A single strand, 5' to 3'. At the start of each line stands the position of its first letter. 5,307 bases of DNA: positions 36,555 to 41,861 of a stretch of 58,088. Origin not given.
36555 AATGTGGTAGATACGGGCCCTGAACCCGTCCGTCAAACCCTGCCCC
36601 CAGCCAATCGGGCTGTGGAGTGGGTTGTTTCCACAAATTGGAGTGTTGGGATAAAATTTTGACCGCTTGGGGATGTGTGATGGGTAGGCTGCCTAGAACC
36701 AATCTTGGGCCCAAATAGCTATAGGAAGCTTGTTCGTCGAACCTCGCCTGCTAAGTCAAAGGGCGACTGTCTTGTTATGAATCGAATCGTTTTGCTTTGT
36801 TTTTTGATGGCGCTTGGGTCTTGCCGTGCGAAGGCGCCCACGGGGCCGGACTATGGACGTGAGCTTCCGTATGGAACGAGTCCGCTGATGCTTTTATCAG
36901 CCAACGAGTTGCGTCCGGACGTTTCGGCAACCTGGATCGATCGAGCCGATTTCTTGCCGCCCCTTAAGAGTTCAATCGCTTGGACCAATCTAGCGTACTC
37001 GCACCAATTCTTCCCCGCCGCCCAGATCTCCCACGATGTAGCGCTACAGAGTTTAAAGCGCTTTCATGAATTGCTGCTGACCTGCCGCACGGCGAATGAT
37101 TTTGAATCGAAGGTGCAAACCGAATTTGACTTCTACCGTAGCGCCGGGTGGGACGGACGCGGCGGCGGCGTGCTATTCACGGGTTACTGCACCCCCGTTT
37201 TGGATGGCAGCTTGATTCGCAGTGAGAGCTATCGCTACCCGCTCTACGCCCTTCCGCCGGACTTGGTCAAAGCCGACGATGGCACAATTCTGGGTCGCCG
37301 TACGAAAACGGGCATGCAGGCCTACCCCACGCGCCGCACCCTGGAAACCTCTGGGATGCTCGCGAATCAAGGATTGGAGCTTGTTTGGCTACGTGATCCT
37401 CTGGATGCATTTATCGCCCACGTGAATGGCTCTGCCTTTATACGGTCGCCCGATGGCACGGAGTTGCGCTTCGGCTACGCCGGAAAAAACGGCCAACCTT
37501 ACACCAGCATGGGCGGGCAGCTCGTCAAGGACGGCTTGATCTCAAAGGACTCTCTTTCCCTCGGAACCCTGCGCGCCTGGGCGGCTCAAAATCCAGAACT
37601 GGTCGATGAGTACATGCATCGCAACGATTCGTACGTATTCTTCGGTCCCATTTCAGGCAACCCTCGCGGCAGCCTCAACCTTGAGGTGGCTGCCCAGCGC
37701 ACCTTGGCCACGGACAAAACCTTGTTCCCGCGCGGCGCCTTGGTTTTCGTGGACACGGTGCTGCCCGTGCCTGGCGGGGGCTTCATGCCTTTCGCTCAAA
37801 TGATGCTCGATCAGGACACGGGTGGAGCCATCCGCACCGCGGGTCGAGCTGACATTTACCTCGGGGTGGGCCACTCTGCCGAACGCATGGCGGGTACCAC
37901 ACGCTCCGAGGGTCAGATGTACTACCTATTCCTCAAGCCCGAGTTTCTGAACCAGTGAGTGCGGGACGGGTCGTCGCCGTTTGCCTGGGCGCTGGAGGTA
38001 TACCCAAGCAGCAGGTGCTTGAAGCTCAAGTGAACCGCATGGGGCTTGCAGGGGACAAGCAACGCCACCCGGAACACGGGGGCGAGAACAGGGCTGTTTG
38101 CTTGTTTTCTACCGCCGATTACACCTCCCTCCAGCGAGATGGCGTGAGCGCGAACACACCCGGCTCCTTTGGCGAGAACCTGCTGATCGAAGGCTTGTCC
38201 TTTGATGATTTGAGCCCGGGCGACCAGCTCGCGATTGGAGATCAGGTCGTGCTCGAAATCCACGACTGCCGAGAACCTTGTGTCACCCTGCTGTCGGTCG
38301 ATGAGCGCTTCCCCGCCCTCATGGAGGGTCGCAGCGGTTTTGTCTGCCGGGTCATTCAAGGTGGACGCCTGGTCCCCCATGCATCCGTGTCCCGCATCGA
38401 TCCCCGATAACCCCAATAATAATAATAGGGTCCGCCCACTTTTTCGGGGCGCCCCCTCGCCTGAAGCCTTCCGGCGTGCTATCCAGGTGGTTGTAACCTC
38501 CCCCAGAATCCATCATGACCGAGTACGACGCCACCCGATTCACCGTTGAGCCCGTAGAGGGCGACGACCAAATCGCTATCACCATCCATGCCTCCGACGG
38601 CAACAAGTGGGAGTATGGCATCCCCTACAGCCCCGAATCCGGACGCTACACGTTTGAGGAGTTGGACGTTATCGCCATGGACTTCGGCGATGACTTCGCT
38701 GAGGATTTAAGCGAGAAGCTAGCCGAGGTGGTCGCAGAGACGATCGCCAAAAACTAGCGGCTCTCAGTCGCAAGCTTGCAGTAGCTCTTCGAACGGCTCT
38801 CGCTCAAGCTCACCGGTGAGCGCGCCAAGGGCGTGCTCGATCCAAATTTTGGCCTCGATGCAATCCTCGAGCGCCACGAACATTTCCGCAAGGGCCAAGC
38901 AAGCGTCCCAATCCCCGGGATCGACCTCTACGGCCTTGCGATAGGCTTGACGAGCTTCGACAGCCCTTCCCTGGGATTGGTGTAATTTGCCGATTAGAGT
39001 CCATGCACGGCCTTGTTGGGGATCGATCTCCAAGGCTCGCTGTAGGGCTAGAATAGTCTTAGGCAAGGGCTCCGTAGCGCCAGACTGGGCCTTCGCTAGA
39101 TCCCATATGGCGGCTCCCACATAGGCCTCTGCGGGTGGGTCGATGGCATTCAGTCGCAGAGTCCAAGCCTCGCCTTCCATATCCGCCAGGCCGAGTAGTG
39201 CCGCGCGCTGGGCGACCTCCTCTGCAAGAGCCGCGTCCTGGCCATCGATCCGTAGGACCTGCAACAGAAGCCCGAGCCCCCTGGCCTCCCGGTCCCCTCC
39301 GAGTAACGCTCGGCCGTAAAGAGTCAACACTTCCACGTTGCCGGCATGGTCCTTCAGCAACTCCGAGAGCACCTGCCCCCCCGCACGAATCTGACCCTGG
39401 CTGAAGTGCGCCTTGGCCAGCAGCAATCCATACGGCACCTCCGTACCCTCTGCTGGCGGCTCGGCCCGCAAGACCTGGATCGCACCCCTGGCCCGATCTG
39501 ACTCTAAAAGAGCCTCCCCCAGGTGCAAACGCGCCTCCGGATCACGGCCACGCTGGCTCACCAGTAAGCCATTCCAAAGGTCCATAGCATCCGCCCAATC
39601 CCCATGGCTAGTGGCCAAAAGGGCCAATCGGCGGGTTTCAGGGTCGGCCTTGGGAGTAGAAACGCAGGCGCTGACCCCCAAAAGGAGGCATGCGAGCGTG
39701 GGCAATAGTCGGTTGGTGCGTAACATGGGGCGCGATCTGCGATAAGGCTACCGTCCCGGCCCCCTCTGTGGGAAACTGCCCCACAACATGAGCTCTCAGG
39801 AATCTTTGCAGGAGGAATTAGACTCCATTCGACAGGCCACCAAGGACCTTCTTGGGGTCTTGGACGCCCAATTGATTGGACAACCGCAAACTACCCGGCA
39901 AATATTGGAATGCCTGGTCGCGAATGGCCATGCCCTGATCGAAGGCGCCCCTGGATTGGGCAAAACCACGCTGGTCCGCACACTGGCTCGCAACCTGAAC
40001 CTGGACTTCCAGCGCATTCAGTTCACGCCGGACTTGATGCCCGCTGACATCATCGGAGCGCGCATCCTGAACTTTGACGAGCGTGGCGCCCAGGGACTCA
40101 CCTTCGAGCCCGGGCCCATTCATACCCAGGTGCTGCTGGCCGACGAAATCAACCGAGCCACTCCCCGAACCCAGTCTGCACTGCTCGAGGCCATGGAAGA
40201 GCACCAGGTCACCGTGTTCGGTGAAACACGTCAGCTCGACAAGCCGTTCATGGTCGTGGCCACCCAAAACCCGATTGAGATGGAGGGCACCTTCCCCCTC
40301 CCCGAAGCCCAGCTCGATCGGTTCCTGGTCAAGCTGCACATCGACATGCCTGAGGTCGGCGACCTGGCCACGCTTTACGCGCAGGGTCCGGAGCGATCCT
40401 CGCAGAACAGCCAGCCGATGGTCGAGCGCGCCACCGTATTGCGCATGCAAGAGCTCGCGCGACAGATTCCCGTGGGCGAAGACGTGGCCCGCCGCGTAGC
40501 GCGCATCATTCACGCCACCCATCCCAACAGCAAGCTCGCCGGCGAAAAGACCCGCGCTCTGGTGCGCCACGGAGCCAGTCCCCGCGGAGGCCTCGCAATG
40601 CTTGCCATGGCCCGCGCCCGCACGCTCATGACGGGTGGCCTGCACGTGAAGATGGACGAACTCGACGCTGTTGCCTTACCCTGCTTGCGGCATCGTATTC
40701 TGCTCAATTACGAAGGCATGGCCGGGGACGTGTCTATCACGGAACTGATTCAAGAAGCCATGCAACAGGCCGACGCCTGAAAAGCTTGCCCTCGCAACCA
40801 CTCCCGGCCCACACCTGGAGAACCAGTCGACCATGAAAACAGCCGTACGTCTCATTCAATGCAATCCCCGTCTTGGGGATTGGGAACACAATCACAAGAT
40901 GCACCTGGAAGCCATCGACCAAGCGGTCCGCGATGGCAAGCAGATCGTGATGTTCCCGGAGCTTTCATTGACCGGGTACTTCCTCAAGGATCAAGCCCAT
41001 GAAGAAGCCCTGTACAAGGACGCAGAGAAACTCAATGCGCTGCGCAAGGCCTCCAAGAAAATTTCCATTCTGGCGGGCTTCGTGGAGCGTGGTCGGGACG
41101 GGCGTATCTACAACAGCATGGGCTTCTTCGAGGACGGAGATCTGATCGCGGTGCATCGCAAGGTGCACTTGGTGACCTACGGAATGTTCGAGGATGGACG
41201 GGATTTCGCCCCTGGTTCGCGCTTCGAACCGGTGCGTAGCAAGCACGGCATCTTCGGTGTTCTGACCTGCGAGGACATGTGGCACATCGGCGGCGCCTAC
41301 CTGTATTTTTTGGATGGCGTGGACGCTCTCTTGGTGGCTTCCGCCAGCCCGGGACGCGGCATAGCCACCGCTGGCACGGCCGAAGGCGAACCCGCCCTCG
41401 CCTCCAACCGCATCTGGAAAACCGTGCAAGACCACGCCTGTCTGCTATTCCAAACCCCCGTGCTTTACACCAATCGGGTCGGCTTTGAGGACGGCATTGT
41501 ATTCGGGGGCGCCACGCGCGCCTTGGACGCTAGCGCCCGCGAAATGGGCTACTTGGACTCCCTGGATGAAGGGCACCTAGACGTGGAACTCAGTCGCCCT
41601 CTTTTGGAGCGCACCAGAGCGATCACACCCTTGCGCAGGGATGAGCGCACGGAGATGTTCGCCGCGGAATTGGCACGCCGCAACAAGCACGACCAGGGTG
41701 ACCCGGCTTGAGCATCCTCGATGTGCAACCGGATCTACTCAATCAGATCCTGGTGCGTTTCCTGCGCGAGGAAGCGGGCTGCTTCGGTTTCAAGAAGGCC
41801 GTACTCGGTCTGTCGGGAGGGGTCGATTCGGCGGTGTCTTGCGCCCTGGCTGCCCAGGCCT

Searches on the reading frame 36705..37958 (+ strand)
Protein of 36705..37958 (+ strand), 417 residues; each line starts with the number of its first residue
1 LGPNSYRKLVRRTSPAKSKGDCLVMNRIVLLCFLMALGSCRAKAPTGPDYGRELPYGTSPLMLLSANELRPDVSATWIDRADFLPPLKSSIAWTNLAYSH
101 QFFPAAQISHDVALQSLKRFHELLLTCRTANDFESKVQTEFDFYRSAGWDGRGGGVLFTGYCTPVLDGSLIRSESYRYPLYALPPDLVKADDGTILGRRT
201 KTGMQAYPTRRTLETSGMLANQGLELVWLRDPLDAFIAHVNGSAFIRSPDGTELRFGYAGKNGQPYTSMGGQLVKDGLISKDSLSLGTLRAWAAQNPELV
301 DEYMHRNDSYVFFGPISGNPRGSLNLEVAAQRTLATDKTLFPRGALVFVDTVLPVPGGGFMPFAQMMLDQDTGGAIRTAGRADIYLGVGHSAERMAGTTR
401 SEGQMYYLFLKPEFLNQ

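Call 61: search_protein_families(library=pfam, proteins=[window:36705-37958:+], max_evalue=0.00001)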
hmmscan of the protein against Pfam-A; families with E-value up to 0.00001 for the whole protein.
window:36705-37958:+ (417 aa): 2 families
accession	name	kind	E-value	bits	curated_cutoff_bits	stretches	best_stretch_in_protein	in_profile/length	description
PF03562.22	MltA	-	2.1e-49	168.1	24.3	1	157-313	1-162/163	MltA specific insert domain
PF06725.17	3D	-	3.9e-17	62.7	23.8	1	332-408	1-71/72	3D domain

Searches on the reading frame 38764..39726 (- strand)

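Call 61: search_protein_families(library=pfam, proteins=[window:38764-39726:-], max_evalue=0.00001)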
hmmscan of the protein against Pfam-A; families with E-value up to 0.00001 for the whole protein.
window:38764-39726:- (320 aa): 10 families
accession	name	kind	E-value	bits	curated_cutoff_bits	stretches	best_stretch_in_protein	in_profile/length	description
PF14559.12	TPR_19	-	2.3e-16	60.3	25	0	251-288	3-40/68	Tetratricopeptide repeat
PF23914.1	TPR_CcmH_CycH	-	1.1e-13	51.8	42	1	219-288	30-99/158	Cytochrome c-type biogenesis protein H TPR domain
PF13428.12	TPR_14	-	1.9e-12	47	23.5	1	240-282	2-44/44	Tetratricopeptide repeat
PF13432.12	TPR_16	-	1.9e-11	44.6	32.7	0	227-272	19-64/65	Tetratricopeptide repeat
PF13431.12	TPR_17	-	4.5e-10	39.4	24.4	0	228-260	2-34/34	Tetratricopeptide repeat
PF00515.34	TPR_1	-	6.1e-09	35.8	27.8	0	240-271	2-33/34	Tetratricopeptide repeat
PF13414.12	TPR_11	-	9.9e-09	35.2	26.8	0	225-253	14-42/42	TPR repeat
PF13181.12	TPR_8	-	1.8e-08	34.3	25.7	0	240-271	2-33/34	Tetratricopeptide repeat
PF07719.23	TPR_2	-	4.6e-08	33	27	0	240-272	2-34/34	Tetratricopeptide repeat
PF13174.12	TPR_6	-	2.1e-06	28.5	26.3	0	242-270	3-31/33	Tetratricopeptide repeat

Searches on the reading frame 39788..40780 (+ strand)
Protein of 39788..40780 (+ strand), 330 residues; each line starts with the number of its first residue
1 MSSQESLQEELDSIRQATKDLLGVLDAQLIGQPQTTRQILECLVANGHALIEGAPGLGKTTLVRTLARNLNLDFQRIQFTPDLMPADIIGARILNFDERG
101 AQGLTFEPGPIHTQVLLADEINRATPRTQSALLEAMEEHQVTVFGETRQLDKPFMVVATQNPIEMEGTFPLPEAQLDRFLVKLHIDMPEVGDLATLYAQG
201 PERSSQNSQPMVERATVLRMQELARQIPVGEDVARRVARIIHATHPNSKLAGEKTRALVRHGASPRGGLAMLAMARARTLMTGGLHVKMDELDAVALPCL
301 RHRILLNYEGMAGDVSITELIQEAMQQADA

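Call 61: search_protein_families(library=pfam, proteins=[window:39788-40780:+], max_evalue=0.00001)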
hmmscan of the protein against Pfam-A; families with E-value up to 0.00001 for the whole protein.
window:39788-40780:+ (330 aa): 8 families
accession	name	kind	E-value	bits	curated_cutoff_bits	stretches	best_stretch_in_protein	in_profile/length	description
PF07726.17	AAA_3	-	1.5e-61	206.5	27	1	48-181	1-131/131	ATPase family associated with various cellular activities (AAA)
PF07728.20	AAA_5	-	1.7e-15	57.7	22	1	49-179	2-139/139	AAA domain (dynein-related subfamily)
PF17863.7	AAA_lid_2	-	5.9e-12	45.6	22.7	1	258-323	8-73/74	AAA lid domain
PF20030.5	bpMoxR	-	1.2e-10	41.3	27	1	21-213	6-196/205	MoxR domain in the MoxR-vWA-beta-propeller ternary systems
PF00004.35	AAA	-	1.1e-08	36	21.2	1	50-183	2-127/131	ATPase family associated with various cellular activities (AAA)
PF05496.18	RuvB_N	-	9.7e-08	32.4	27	1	46-143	33-115/159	Holliday junction DNA helicase RuvB P-loop domain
PF00158.32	Sigma54_activat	-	9.5e-07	29.1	20.2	0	36-161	12-142/168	Sigma-54 interaction domain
PF01078.27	Mg_chelatase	-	8e-06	25.8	20.3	0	29-67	5-43/207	Magnesium chelatase, subunit ChlI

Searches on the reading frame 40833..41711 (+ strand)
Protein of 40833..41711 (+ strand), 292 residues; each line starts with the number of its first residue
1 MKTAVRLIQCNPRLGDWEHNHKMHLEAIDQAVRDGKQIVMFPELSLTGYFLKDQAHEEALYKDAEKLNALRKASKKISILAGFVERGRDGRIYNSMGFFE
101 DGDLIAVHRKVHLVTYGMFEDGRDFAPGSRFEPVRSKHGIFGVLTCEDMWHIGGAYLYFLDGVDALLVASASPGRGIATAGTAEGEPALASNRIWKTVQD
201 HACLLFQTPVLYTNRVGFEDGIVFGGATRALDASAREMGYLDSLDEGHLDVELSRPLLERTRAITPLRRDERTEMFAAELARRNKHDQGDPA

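Call 61: search_protein_families(library=pfam, proteins=[window:40833-41711:+], max_evalue=0.00001)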
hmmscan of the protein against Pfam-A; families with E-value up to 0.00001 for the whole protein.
window:40833-41711:+ (292 aa): 1 family
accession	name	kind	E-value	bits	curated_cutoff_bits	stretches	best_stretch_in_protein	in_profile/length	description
PF00795.27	CN_hydrolase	-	4.2e-28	98.8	23.2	1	5-262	2-255/256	Carbon-nitrogen hydrolase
